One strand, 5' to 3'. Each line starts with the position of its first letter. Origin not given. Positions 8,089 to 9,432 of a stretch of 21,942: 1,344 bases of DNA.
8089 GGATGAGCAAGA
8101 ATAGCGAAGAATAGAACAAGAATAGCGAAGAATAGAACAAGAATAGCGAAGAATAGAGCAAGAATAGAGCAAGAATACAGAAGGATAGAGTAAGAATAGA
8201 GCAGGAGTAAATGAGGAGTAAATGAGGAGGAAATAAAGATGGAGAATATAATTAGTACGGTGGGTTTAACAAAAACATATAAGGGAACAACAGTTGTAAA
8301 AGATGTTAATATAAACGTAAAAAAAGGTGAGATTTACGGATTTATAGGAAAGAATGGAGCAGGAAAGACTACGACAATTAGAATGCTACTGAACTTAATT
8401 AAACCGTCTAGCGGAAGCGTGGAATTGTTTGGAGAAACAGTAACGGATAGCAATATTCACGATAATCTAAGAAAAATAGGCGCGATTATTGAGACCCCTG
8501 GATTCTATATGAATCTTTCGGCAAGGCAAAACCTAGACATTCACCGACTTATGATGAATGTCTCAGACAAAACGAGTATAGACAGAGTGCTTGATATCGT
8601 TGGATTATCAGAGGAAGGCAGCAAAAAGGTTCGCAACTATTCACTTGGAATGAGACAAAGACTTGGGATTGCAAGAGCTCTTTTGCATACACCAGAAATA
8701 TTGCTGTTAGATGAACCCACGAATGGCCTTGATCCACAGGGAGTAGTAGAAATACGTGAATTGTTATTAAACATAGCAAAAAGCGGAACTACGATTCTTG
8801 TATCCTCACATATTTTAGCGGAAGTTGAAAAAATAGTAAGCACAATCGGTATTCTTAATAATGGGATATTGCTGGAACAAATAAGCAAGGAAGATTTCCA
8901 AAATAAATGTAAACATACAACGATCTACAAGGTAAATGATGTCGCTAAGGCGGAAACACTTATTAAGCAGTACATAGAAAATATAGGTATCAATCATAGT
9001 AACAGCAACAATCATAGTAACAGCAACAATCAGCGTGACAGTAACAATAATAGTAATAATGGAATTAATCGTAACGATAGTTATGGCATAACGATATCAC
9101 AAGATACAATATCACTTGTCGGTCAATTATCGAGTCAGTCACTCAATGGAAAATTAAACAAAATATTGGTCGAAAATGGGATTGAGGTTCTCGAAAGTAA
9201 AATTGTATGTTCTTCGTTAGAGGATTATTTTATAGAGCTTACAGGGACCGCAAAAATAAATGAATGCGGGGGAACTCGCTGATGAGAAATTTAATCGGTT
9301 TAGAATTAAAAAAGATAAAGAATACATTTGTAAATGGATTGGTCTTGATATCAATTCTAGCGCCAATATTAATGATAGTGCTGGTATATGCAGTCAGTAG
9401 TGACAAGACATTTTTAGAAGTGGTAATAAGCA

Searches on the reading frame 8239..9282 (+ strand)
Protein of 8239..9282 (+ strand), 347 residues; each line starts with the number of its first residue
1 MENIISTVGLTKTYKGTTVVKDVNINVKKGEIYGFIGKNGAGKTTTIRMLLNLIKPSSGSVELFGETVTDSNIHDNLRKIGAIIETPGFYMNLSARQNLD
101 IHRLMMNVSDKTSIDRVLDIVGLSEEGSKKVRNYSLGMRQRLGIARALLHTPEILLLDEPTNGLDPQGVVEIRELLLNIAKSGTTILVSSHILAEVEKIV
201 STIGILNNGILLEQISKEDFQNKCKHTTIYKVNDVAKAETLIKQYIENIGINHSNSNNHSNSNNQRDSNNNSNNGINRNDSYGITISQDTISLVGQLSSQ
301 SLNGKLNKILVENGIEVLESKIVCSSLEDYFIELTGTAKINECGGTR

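Call 6: search_protein_families(library=pfam, proteins=[window:8239-9282:+], max_evalue=0.01)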
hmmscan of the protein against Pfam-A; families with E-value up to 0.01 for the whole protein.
window:8239-9282:+ (347 aa): 4 families
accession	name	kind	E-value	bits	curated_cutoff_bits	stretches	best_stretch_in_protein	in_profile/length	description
PF00005.33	ABC_tran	-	1.2e-31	110.5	25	1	20-162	1-137/137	ABC transporter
PF13304.12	AAA_21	-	4.1e-13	50.5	27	1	71-195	170-302/304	AAA domain, putative AbiEii toxin, Type IV TA system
PF13401.12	AAA_22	-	0.0011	19.8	27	1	35-98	10-65/130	AAA domain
PF01926.29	MMR_HSR1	-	0.0067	17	21.9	0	34-121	3-83/113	50S ribosome-binding GTPase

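Call 17: search_protein_families(library=ncbifam, proteins=[window:8239-9282:+], max_evalue=0.00001)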
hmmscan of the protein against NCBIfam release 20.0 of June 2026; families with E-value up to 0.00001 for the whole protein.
window:8239-9282:+ (347 aa): 183 families (the best 25 are shown)
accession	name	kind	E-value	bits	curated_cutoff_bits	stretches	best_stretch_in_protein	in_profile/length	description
TIGR03740.1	galliderm_ABC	subfamily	2.2e-69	233.5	309.75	1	7-218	3-209/223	lantibiotic protection ABC transporter ATP-binding subunit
TIGR01188.1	drrA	subfamily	4.9e-61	206.6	312.45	1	12-336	1-302/302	daunorubicin resistance ABC transporter, ATP-binding protein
TIGR03522.1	GldA_ABC_ATP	equivalog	4.8e-51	174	402.6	1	7-250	5-248/301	gliding motility-associated ABC transporter ATP-binding subunit GldA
NF033858.1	ABC2_perm_RbbA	equivalog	8e-49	166.3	1050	1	4-271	266-534/909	ribosome-associated ATPase/putative transporter RbbA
NF010060.0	PRK13537.1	equivalog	2.8e-43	148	521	1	4-211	15-224/314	nodulation factor ABC transporter ATP-binding protein NodI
TIGR03864.1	PQQ_ABC_ATP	hypoth_equivalog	5.2e-40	137.4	302.25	1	6-229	3-228/236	ABC transporter, ATP-binding subunit, PQQ-dependent alcohol dehydrogenase system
NF047568.1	PSM_export_PmtC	equivalog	6.4e-39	134.1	375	1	10-257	6-241/290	phenol-soluble modulin export ABC transporter ATP-binding protein PmtC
TIGR04406.1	LPS_export_lptB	equivalog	3.4e-38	131.3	240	1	7-230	4-232/239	LPS export ABC transporter ATP-binding protein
NF010059.0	PRK13536.1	equivalog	5.7e-38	130.5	549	1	5-252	44-295/342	nodulation factor ABC transporter ATP-binding protein NodI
TIGR01288.1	nodI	equivalog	1.8e-35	122.5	424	1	5-252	5-256/303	nodulation factor ABC transporter ATP-binding protein NodI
NF047565.1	PSM_export_PmtA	equivalog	2.9e-34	118.7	350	1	19-225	16-220/282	phenol-soluble modulin export ABC transporter ATP-binding protein PmtA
TIGR02673.1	FtsE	equivalog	2.6e-33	115.5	264.85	1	9-207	6-211/214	cell division ATP-binding protein FtsE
TIGR04521.1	ECF_ATPase_2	equivalog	3.6e-33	114.8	330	1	15-252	16-262/279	energy-coupling factor transporter ATPase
TIGR03410.1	urea_trans_UrtE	equivalog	3.7e-33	114.9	285.8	1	9-223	5-222/230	urea ABC transporter ATP-binding subunit UrtE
TIGR02315.1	ABC_phnC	equivalog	8.4e-33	113.8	266.1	1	6-218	3-232/243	phosphonate ABC transporter ATP-binding protein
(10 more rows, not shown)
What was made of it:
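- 7381..10747 (+): Lineage-specific upstream cassette: TetR (7381-8049), ABC ATPase (8239-9282) and two ABC-2 permeases (9264-9995, 9995-10747). This is context, not a conserved partner. Pfam and NCBIfam hits (calls 6, 17).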

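Call 68: search_protein_families(library=padloc, proteins=[window:8239-9282:+], max_evalue=0.001)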
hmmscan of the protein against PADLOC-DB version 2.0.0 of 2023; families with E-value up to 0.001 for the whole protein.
window:8239-9282:+ (347 aa): 13 families
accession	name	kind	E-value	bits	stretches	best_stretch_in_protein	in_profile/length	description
PDLC04135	mad3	-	1.7e-23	81.8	2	121-199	249-330/374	mads_3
PDLC04140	mad8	-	5.8e-11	40.5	1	13-218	9-257/314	mads_8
PDLC02980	AriA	-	1e-10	40.1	1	72-192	171-299/304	-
PDLC03878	NsnB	-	4.7e-08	31.2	1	73-236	171-322/345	-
PDLC04213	HEC-02A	-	8e-07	26.9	1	140-191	221-271/337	-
PDLC04214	HEC-02A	-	1.1e-06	26.2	1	145-199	231-285/338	-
PDLC02358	Old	-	9.4e-06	22.7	0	151-191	284-324/578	Old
PDLC04146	HEC-02B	-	1.7e-05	22.1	0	136-195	224-282/344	-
PDLC02914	ATPase-Toprim_I-B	-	2.8e-05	21.5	0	22-56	17-51/443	-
PDLC04242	PDC-M01A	-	5.2e-05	19.6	0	147-188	420-461/566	-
PDLC04541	PDC-M25A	-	0.0001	19.5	0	22-61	15-52/380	-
PDLC04175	HEC-01A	-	0.00044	17.4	0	151-190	268-306/363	-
PDLC00090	GajA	-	0.00064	16.5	0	24-54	20-48/659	AAA ATPase domain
